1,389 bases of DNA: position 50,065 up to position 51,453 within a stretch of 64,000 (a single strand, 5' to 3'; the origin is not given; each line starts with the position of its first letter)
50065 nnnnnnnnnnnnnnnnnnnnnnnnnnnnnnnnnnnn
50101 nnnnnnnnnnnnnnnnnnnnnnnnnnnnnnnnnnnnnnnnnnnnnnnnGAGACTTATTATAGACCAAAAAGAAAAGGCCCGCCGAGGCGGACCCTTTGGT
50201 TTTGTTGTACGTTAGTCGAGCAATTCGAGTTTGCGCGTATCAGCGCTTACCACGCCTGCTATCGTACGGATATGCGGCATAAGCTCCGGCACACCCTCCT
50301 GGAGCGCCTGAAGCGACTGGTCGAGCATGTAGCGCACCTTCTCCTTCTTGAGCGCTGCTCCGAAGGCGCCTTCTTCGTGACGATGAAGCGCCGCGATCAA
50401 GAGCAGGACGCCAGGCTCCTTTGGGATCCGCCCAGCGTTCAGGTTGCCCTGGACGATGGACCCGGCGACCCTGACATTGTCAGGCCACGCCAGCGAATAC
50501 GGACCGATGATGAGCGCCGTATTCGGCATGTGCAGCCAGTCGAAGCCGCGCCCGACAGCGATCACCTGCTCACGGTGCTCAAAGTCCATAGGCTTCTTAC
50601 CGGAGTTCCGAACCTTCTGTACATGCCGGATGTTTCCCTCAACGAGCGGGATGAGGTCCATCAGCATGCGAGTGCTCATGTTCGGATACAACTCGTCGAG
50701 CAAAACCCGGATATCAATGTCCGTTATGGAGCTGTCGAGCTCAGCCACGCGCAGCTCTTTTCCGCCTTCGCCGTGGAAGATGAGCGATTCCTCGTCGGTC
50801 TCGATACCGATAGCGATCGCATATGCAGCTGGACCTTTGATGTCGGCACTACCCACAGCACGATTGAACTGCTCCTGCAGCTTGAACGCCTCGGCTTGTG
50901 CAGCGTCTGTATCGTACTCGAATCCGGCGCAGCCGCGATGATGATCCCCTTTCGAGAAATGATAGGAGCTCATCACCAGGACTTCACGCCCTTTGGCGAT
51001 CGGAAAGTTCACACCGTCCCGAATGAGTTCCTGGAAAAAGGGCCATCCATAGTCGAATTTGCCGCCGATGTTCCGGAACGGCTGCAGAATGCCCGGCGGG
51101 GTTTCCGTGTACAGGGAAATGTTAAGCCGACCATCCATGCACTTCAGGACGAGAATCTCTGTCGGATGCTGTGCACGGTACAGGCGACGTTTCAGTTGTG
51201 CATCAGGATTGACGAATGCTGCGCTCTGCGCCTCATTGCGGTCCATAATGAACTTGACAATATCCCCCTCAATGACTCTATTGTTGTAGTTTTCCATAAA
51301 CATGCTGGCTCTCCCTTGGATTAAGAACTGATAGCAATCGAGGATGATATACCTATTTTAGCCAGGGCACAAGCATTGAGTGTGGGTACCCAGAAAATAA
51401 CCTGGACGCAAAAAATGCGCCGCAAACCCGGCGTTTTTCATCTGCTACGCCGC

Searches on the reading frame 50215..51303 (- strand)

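Call 48: search_protein_families(library=pfam, proteins=[window:50215-51303:-], max_evalue=0.00001)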
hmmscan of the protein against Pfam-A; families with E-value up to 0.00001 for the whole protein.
window:50215-51303:- (363 aa): 1 family
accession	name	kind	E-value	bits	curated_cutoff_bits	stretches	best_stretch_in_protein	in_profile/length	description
PF20686.2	CsoSCA_cat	-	4e-06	26.9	21.5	1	103-177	75-150/236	Carboxysome Shell Carbonic Anhydrase, catalytic domain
